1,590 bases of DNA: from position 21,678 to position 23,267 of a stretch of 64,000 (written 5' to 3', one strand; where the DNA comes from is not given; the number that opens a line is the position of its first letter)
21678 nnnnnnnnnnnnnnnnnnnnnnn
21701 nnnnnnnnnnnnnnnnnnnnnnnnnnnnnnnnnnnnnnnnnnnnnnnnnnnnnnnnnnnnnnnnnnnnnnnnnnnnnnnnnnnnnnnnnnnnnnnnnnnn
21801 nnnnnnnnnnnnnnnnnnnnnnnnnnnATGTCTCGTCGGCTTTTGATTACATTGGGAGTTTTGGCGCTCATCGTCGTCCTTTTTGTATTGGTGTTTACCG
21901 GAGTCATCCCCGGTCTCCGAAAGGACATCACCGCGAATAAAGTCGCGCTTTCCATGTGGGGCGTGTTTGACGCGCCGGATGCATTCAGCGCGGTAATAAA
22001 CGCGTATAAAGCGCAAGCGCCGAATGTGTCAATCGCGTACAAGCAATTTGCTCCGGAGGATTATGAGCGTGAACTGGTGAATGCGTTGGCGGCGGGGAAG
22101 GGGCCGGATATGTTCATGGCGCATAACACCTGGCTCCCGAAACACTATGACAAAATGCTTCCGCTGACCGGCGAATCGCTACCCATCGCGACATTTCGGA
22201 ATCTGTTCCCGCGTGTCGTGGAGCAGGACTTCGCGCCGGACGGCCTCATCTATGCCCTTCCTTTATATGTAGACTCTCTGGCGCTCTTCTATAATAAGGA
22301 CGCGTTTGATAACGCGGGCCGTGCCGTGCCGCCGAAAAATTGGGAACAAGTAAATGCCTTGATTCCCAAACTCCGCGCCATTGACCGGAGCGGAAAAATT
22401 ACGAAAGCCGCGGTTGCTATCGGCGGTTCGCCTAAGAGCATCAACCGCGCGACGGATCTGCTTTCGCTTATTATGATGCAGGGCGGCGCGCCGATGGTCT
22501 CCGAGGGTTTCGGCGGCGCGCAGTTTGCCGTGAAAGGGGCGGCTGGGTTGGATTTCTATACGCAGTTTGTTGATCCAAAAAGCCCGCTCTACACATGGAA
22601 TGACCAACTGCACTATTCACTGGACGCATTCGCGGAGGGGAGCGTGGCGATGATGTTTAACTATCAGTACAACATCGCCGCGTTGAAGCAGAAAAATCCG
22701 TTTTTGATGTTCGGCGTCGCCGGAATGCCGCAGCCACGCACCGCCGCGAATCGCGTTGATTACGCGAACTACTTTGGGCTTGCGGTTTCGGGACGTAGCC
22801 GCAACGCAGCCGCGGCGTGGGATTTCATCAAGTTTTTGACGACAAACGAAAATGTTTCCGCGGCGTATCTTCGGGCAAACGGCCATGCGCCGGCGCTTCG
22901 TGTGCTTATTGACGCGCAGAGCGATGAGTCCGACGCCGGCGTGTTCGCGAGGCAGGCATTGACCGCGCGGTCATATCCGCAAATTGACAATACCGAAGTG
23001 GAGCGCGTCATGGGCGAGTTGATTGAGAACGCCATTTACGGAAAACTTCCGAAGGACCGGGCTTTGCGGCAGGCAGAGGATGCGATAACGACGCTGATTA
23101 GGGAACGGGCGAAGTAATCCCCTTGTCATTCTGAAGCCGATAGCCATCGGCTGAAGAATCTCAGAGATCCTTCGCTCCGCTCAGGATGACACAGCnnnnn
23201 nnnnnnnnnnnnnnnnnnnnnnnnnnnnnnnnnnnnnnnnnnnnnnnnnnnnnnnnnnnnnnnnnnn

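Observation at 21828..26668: Orphan sugar-type solute-binding protein, three tandem pilin-like paralogs, a tRNA-Leu and an ABC exporter in one co-oriented block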

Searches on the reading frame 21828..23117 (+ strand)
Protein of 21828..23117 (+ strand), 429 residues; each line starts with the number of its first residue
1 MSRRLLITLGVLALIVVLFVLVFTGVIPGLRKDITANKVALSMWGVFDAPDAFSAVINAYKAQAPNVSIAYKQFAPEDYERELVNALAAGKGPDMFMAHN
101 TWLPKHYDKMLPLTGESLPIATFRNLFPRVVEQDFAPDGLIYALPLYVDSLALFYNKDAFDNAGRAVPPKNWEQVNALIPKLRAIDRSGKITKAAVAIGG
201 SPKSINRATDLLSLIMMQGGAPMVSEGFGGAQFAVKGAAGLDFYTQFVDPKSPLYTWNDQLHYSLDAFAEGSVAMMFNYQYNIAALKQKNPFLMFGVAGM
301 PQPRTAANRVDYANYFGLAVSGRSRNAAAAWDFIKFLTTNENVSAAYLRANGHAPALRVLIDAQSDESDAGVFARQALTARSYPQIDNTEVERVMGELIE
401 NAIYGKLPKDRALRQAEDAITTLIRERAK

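Call 4: search_protein_families(library=pfam, proteins=[window:21828-23117:+], max_evalue=1)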
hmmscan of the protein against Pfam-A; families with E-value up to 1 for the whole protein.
window:21828-23117:+ (429 aa): 3 families
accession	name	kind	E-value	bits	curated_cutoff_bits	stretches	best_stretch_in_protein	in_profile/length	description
PF01547.30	SBP_bac_1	-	2.2e-28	100.6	26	1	51-342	6-305/307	Bacterial extracellular solute-binding protein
PF13416.11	SBP_bac_8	-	1.1e-27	98.1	27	1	56-360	2-265/279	Bacterial extracellular solute-binding protein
PF09796.14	QCR10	-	0.052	14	27.5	1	4-34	11-41/63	Ubiquinol-cytochrome-c reductase complex subunit (QCR10)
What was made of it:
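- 21828..23117 (+): Membrane-anchored family-1 (MalE-like, oligosaccharide-type) solute-binding protein. First gene of the conserved SBP-pilin block. PF01547 2e-28 and PF13416 1e-27 (call 4).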

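Call 5: search_protein_families(library=ncbifam, proteins=[window:21828-23117:+], max_evalue=1)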
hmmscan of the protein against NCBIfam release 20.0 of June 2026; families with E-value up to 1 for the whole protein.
window:21828-23117:+ (429 aa): 5 families
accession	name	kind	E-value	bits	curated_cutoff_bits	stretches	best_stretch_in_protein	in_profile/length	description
NF007011.0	PRK09474.1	equivalog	2e-12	46.6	291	2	64-187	54-170/396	maltose/maltodextrin ABC transporter substrate-binding protein MalE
NF053763.1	ABCarbgalBndGanS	equivalog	1.1e-08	34.3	700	1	267-425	258-416/420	galactooligosaccharide ABC transporter substrate-binding protein GanS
TIGR03850.1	bind_CPR_0540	equivalog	1.2e-06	27.5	299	1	138-183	148-192/437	carbohydrate ABC transporter substrate-binding protein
NF008211.0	PRK10974.1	equivalog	7.8e-05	21.4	411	1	139-185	136-184/439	sn-glycerol-3-phosphate ABC transporter substrate-binding protein UgpB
TIGR03851.1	chitin_NgcE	equivalog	0.009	15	399.65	1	130-186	143-197/450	N-acetylglucosamine/diacetylchitobiose ABC transporter substrate-binding protein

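Call 28: find_homologous_proteins(query=window:21828-23117:+)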
Query window:21828-23117:+ (429 aa): 907 proteins with E <= 0.001 among 8000 candidates; the best 120 are listed.
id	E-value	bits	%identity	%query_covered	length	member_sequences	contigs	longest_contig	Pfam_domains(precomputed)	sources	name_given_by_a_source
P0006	5.9e-283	956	100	100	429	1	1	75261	PF13416.12,PF01547.31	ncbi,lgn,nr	ncbi:MAG: extracellular solute-binding protein [bacterium]|nr:extracellular solute-binding protein [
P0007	4.0e-258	874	90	100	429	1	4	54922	PF13416.12,PF01547.31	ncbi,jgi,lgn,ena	-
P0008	1.3e-231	787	81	100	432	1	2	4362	PF01547.31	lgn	-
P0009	1.5e-230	784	82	100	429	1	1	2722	PF13416.12,PF01547.31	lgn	-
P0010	4.5e-226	769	79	100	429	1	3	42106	PF13416.12,PF01547.31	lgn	-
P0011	3.3e-199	680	70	100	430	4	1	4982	PF13416.12,PF01547.31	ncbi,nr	ncbi:MAG: extracellular solute-binding protein [Candidatus Harrisonbacteria bacterium]|nr:extracellu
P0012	1.9e-194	665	69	100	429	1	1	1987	PF13416.12,PF01547.31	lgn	-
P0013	1.3e-149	517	52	100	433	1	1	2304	PF13416.12,PF01547.31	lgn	-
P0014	2.3e-148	513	55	100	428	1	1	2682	PF13416.12,PF01547.31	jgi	jgi:multiple sugar transport system substrate-binding protein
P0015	4.2e-148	512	53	100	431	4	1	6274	PF01547.31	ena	-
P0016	6.5e-148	512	54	100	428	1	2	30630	PF13416.12,PF01547.31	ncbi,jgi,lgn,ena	-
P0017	9.3e-148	511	54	100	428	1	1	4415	PF13416.12,PF01547.31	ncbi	-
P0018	6.9e-147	508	55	94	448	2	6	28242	PF01547.31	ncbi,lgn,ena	ncbi:MAG: extracellular solute-binding protein [Patescibacteria group bacterium]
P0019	2.1e-145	503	54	100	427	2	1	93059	PF13416.12,PF01547.31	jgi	jgi:multiple sugar transport system substrate-binding protein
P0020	4.3e-144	499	53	100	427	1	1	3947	PF13416.12,PF01547.31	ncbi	-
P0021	8.9e-144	498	52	100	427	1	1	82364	PF13416.12,PF01547.31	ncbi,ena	-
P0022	4.6e-143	496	53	100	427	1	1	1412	PF13416.12,PF01547.31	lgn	-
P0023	7.5e-143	495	53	99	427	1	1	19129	PF13416.12,PF01547.31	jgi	-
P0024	7.9e-143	495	53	100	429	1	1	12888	PF13416.12,PF01547.31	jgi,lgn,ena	-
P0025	1.2e-142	494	52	100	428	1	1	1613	PF13416.12,PF01547.31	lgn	-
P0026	3.1e-142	493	51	100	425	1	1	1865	PF13416.12,PF01547.31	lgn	-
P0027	4.5e-142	492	51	100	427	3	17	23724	PF13416.12,PF01547.31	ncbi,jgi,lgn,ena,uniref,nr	ncbi:MAG: hypothetical protein A3I24_03200 [Candidatus Harrisonbacteria bacterium RIFCSPLOWO2_02_FUL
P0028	1.4e-141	491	54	100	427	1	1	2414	PF13416.12,PF01547.31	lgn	-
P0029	4.1e-141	489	53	98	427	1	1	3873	PF13416.12,PF01547.31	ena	-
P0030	7.9e-141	488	52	100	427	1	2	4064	PF13416.12,PF01547.31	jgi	jgi:multiple sugar transport system substrate-binding protein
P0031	1.4e-140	487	51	98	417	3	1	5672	PF13416.12,PF01547.31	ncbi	-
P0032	1.1e-139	484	52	100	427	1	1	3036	PF13416.12,PF01547.31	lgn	-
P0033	5.5e-138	479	50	100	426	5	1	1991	PF13416.12,PF01547.31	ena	-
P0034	7.4e-138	478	53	99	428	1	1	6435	PF13416.12,PF01547.31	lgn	-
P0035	1.1e-137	478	53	100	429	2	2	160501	PF13416.12,PF01547.31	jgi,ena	-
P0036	1.9e-137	477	53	91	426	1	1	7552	PF01547.31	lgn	-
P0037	2.3e-137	477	51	96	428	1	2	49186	PF13416.12,PF01547.31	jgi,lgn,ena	-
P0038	3.1e-137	476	51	99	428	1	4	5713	PF01547.31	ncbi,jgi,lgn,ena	-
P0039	5.1e-137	476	52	100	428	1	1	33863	PF13416.12,PF01547.31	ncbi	-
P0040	5.4e-137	476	51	99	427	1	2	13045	PF13416.12,PF01547.31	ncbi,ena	-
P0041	1.1e-136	475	52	100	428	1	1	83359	PF13416.12,PF01547.31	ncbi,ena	-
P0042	1.3e-136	474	50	100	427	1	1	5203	PF13416.12,PF01547.31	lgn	-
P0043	2.8e-136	473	50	99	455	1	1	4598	PF13416.12,PF01547.31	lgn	-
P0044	1.8e-135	471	49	100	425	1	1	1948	PF13416.12,PF01547.31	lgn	-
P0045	2.8e-135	470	53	93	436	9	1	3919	PF13416.12,PF01547.31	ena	-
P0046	1.0e-134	468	50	100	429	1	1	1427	PF13416.12,PF01547.31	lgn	-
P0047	1.2e-134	468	50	100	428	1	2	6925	PF13416.12,PF01547.31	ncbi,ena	-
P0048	1.3e-134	468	51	100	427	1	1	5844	PF13416.12,PF01547.31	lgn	-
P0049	1.9e-134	467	51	98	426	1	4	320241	PF13416.12,PF01547.31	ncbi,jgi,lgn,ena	-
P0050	2.1e-134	467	52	91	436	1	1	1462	PF13416.12,PF01547.31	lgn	-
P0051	2.1e-134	467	51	100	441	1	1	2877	PF13416.12,PF01547.31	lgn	-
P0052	5.3e-134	466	53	93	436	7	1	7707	PF13416.12,PF01547.31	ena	-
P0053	6.6e-134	465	52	92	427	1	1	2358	PF13416.12,PF01547.31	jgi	jgi:multiple sugar transport system substrate-binding protein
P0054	9.8e-134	465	50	99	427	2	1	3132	PF13416.12,PF01547.31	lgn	-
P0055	1.4e-133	464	49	100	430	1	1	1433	PF13416.12,PF01547.31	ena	-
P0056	1.5e-133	464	50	97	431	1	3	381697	PF13416.12,PF01547.31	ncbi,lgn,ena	ncbi:MAG: extracellular solute-binding protein [Patescibacteria group bacterium]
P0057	2.0e-133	464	49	100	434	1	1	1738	PF13416.12,PF01547.31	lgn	-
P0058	2.3e-133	464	51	90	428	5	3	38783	PF01547.31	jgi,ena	-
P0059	2.9e-133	463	51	100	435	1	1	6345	PF13416.12,PF01547.31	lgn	-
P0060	3.6e-133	463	50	99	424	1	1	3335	PF13416.12,PF01547.31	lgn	-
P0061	2.2e-132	460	50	99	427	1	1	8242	PF13416.12,PF01547.31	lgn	-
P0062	2.8e-132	460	52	91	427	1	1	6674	PF13416.12,PF01547.31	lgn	-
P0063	3.3e-132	460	51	100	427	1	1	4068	PF13416.12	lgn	-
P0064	4.8e-132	459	52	90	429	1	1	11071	PF13416.12,PF01547.31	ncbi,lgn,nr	ncbi:MAG: extracellular solute-binding protein [bacterium]|nr:extracellular solute-binding protein [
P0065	5.3e-132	459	51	99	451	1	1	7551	PF13416.12,PF01547.31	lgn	-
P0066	5.9e-132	459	49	100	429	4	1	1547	PF01547.31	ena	-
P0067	6.0e-132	459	48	100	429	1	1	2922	PF13416.12,PF01547.31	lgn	-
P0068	8.8e-132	458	53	93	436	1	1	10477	PF13416.12,PF01547.31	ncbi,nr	ncbi:MAG: extracellular solute-binding protein [Candidatus Liptonbacteria bacterium]|nr:extracellula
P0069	1.7e-131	457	49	100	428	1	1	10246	PF13416.12,PF01547.31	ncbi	-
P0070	3.3e-131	457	50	95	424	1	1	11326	PF13416.12,PF01547.31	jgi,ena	-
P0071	3.8e-131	456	49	100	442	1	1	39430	PF13416.12,PF01547.31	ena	-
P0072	3.8e-131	456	49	99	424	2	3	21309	PF13416.12,PF01547.31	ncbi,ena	-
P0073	5.3e-131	456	50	100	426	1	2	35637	PF13531.12,PF13416.12,PF01547.31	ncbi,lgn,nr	ncbi:MAG: extracellular solute-binding protein [Candidatus Harrisonbacteria bacterium]|nr:extracellu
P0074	5.6e-131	456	49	100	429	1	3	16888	PF13416.12,PF01547.31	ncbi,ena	-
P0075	8.0e-131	455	50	100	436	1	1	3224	PF01547.31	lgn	-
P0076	8.0e-131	455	50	100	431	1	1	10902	PF13416.12,PF01547.31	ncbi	-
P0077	9.7e-131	455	50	99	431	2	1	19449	PF13416.12,PF01547.31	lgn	-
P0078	3.3e-130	453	50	94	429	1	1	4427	PF13416.12,PF01547.31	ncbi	-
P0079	3.6e-130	453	50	99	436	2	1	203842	PF13416.12,PF01547.31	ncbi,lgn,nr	ncbi:MAG: extracellular solute-binding protein [bacterium]|nr:extracellular solute-binding protein [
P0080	3.9e-130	453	49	97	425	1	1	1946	PF13416.12,PF01547.31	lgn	-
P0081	1.0e-129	452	49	100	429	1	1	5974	PF13416.12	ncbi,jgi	jgi:multiple sugar transport system substrate-binding protein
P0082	1.0e-129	452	51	99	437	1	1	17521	PF13416.12,PF01547.31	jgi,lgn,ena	-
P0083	1.2e-129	451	48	100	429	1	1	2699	PF13416.12,PF01547.31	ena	-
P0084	1.7e-129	451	49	100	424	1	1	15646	PF13416.12,PF01547.31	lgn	-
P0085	3.1e-129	450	51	94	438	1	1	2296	PF13416.12,PF01547.31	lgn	-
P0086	3.2e-129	450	50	99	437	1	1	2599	PF13416.12,PF01547.31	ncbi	-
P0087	5.2e-129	449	50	92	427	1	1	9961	PF01547.31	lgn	-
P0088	6.1e-129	449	49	98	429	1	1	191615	PF01547.31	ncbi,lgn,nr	ncbi:MAG: extracellular solute-binding protein [bacterium]|nr:extracellular solute-binding protein [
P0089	6.2e-129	449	50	100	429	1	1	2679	PF01547.31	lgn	-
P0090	6.3e-129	449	48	99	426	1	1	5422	PF01547.31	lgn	-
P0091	8.9e-129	449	49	100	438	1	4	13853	PF13416.12,PF01547.31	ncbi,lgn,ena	ncbi:MAG: extracellular solute-binding protein [Patescibacteria group bacterium]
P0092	9.9e-129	448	49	96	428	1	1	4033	PF01547.31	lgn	-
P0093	1.3e-128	448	50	100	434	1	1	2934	PF13416.12,PF01547.31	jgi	jgi:multiple sugar transport system substrate-binding protein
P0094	2.5e-128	447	48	100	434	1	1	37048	PF01547.31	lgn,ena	-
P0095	2.5e-128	447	49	94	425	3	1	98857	PF13416.12,PF01547.31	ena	-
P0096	2.5e-128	447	49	99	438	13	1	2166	PF01547.31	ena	-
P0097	2.6e-128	447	51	93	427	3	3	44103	PF13416.12,PF01547.31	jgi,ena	-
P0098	2.7e-128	447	49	100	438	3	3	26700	PF13416.12,PF01547.31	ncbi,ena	-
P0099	3.9e-128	446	48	100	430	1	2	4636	PF13416.12,PF01547.31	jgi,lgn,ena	-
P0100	7.7e-128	445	49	98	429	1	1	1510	PF13416.12,PF01547.31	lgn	-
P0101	1.1e-127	445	50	99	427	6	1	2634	PF13416.12,PF01547.31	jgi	-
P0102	1.7e-127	444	51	96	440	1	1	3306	PF13416.12,PF01547.31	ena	-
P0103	1.8e-127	444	52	91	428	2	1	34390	PF13416.12,PF01547.31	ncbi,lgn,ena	-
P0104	2.2e-127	444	52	94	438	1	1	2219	PF13416.12,PF01547.31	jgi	jgi:ABC-type glycerol-3-phosphate transport system substrate-binding protein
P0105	3.2e-127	443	49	96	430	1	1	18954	PF01547.31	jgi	jgi:multiple sugar transport system substrate-binding protein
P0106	3.5e-127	443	48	99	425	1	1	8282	PF13416.12,PF01547.31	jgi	jgi:multiple sugar transport system substrate-binding protein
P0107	3.7e-127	443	49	100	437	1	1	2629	PF13416.12,PF01547.31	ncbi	-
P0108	6.9e-127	442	52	94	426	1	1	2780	PF13416.12,PF01547.31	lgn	-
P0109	8.5e-127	442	51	97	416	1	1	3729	PF13416.12,PF01547.31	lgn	-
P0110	9.7e-127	442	48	98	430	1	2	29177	PF13416.12,PF01547.31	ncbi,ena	-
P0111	1.1e-126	442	49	100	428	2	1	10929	PF13416.12,PF01547.31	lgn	-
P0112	1.9e-126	441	49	95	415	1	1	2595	PF01547.31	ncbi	-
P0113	2.6e-126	440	50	99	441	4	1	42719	PF13416.12,PF01547.31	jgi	jgi:ABC-type glycerol-3-phosphate transport system substrate-binding protein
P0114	4.9e-126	439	49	95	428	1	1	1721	PF13416.12,PF01547.31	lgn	-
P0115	7.5e-126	439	51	90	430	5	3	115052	PF13416.12,PF01547.31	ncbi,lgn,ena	ncbi:MAG: extracellular solute-binding protein [Patescibacteria group bacterium]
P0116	8.3e-126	439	51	90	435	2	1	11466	PF13416.12,PF01547.31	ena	-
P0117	1.2e-125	438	49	100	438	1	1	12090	PF13416.12,PF01547.31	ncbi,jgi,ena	ncbi:MAG: extracellular solute-binding protein [Candidatus Paceibacterota bacterium]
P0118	1.3e-125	438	51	93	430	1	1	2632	PF13416.12,PF01547.31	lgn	-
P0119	1.5e-125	438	47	99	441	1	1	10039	PF01547.31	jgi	-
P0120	2.6e-125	437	49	100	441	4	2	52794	PF01547.31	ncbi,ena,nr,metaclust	ncbi:MAG: ABC transporter, solute-binding protein [Parcubacteria group bacterium GW2011_GWB1_45_9]|n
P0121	2.9e-125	437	51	90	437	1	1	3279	PF13416.12,PF01547.31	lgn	-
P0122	3.4e-125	437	49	95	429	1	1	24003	PF13416.12,PF01547.31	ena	-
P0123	8.6e-125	435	50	96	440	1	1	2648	PF13416.12,PF01547.31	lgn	-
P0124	1.4e-124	435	48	100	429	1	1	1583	PF01547.31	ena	-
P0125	3.8e-124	433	48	100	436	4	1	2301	PF13416.12,PF01547.31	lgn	-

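Call 30: find_related_loci(query=A2, collection=genome_contigs, flank=10000)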
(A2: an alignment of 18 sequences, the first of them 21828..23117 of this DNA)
Query A2 (429 aa) in genome_contigs; peptide patterns used: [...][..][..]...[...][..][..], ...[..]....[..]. (x = any residue, [..] = any of these).
316 stretches matched a pattern; 298 encode a relative of the query (tblastn E <= 1e-3); the best 80 are kept; 80 distinct loci.
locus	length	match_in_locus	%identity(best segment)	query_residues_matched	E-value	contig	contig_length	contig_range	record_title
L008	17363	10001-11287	54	1-429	7e-157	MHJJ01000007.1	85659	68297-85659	MAG: Candidatus Harrisonbacteria bacterium RIFCSPLOWO2_01_FULL_44_18 rifcsplowo2_01_scaffold_3451, whole genome shotgun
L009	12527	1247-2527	52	1-427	7e-151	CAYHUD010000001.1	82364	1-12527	MAG TPA_asm: uncultured Candidatus Saccharibacteria bacterium isolate ERP119705_co16_431 genome assembly, contig: NODE_1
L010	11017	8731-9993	51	1-424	3e-149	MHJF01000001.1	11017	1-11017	MAG: Candidatus Harrisonbacteria bacterium RIFCSPHIGHO2_02_FULL_40_20 rifcsphigho2_02_scaffold_12459, whole genome shotg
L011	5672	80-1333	51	2-424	1e-147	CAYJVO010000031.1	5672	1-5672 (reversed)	MAG TPA_asm: uncultured Candidatus Saccharibacteria bacterium isolate ERP125453_co1_472 genome assembly, contig: NODE_18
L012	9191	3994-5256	51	5-429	7e-144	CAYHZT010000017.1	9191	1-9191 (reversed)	MAG TPA_asm: uncultured Candidatus Saccharibacteria bacterium isolate ERP119705_co1_1093 genome assembly, contig: NODE_1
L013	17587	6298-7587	52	1-429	4e-143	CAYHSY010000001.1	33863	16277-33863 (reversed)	MAG TPA_asm: uncultured Candidatus Saccharibacteria bacterium isolate ERP119705_co15_141 genome assembly, contig: NODE_9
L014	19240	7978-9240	49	2-427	5e-141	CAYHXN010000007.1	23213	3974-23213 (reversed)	MAG TPA_asm: uncultured Candidatus Saccharibacteria bacterium isolate ERP119705_co17_962 genome assembly, contig: NODE_2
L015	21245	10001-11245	50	7-424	3e-139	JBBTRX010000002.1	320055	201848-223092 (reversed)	MAG: Patescibacteria group bacterium isolate H51-bin095_1 H51_bin095_1_000000000002, whole genome shotgun sequence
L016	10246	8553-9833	49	1-429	1e-138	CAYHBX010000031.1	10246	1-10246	MAG TPA_asm: uncultured Candidatus Saccharibacteria bacterium isolate ERP119705_co11_391 genome assembly, contig: NODE_5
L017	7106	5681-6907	53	29-427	2e-138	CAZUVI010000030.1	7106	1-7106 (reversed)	MAG TPA_asm: uncultured Candidatus Saccharibacteria bacterium isolate SRP050083_co2_152 genome assembly, contig: NODE_92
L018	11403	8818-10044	53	29-427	4e-137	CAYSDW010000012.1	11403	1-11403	MAG TPA_asm: uncultured Candidatus Saccharibacteria bacterium isolate binchicken_co134_1259 genome assembly, contig: NOD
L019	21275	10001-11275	49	1-427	4e-136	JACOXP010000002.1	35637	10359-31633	MAG: Candidatus Harrisonbacteria bacterium isolate NC_groundwater_156_Ag_S-0.1um_44_12 S4_GD2017_2_S1_scaffold_1025, who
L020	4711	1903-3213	49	1-429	2e-137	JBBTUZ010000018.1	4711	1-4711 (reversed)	MAG: Patescibacteria group bacterium isolate H32-bin045_1 H32_bin045_1_000000000018, whole genome shotgun sequence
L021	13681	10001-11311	48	1-429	2e-134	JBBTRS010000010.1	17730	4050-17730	MAG: Patescibacteria group bacterium isolate H52-bin014_1 H52_bin014_1_000000000010, whole genome shotgun sequence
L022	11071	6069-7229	52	40-425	2e-134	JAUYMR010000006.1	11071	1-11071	MAG: bacterium isolate C24_metabat.bin.93 C24_k141_8617, whole genome shotgun sequence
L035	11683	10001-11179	50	41-429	4e-125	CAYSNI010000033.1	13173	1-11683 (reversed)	MAG TPA_asm: uncultured Candidatus Saccharibacteria bacterium isolate binchicken_co203_465 genome assembly, contig: k141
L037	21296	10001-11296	48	2-428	4e-123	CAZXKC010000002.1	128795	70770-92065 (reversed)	MAG TPA_asm: uncultured Candidatus Saccharibacteria bacterium isolate SRP292972_co3_31 genome assembly, contig: NODE_178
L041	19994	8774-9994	46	14-425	3e-121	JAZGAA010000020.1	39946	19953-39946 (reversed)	MAG: Candidatus Paceibacterota bacterium isolate SCS1bin.15 SCS1bin.15_20, whole genome shotgun sequence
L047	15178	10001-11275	45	1-427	5e-118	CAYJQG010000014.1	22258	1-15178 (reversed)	MAG TPA_asm: uncultured Candidatus Saccharibacteria bacterium isolate ERP125453_co1_149 genome assembly, contig: NODE_21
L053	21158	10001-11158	48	38-423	8e-114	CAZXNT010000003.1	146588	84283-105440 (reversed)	MAG TPA_asm: uncultured Candidatus Saccharibacteria bacterium isolate SRP302447_co2_43 genome assembly, contig: NODE_378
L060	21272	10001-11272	44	14-427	1e-110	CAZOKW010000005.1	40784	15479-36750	MAG TPA_asm: uncultured Candidatus Saccharibacteria bacterium isolate SRP178908_co1_360 genome assembly, contig: NODE_50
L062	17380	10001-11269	41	11-426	5e-110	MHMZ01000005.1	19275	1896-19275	MAG: Candidatus Portnoybacteria bacterium RIFCSPHIGHO2_02_FULL_39_12 rifcsphigho2_01_scaffold_13885, whole genome shotgu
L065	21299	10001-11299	44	2-429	9e-112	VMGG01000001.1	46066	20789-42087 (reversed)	MAG: Parcubacteria group bacterium Gr01-1014_2 G01um10142_scaffold_317, whole genome shotgun sequence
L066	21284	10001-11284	44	5-426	2e-107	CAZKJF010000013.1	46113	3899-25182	MAG TPA_asm: uncultured Candidatus Saccharibacteria bacterium isolate binchicken_co84_142 genome assembly, contig: k141_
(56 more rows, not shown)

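Call 47: search_solved_structures(query=A2, max_evalue=0.00001)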
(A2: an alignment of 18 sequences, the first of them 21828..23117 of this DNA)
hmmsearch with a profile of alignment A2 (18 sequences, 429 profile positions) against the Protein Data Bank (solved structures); distinct sequences matched with E-value up to 0.00001: 495 (the best 60 are shown).
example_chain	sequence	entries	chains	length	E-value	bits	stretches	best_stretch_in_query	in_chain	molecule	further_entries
5ci5_A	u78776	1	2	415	1.2e-29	106.5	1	36-426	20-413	Extracellular solute-binding protein family 1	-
3uor_A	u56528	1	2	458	2e-24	89.3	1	35-183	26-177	ABC transporter sugar binding protein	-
1eu8_A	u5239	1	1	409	2.5e-20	75.8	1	43-426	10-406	TREHALOSE/MALTOSE BINDING PROTEIN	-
5ysb_A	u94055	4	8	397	4.9e-19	71.5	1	35-183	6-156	Lin1841 protein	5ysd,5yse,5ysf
8art_A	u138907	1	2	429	7e-19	71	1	39-182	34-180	Putative secreted maltose-binding protein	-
6dts_A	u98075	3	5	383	1.4e-18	70.1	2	268-425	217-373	maltose-binding protein MalE2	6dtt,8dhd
2fnc_A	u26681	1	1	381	3.8e-18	68.6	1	268-425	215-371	maltose ABC transporter, periplasmic maltose-binding protein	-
4qrz_A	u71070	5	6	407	7.2e-18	67.7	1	35-183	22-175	ABC-TYPE SUGAR TRANSPORTER | ABC transporter, substrate binding protein (Sugar)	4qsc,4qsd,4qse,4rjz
4r9f_A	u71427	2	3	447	1.3e-17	66.8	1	12-193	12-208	MBP1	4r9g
2gha_A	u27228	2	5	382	2e-17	66.2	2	268-425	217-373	maltose ABC transporter, periplasmic maltose-binding protein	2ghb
6dtu_A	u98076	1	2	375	2e-17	66.2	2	268-424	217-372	maltose-binding protein MalE1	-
3k01_A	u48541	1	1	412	5.1e-17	64.9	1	29-169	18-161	Acarbose/maltose binding protein GacH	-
8jbg_B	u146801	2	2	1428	6.5e-17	64.5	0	38-183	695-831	Neuromedin-K receptor (NK3R-pFastbac1) | NK3R-pFastbac1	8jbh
3jzj_A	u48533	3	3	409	9.1e-17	64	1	34-169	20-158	Acarbose/maltose binding protein GacH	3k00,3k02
5f7v_A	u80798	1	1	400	1e-16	63.9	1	51-425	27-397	Lmo0181 protein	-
7x0i_A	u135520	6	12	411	6.3e-13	51.4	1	40-379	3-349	CbpB | CpbB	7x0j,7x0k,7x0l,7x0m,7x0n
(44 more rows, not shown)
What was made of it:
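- On SBP-dependent ABC importer (MalEFGK-type): The PDB profile search hits oligosaccharide SBPs, best 1e-29 (call 47).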
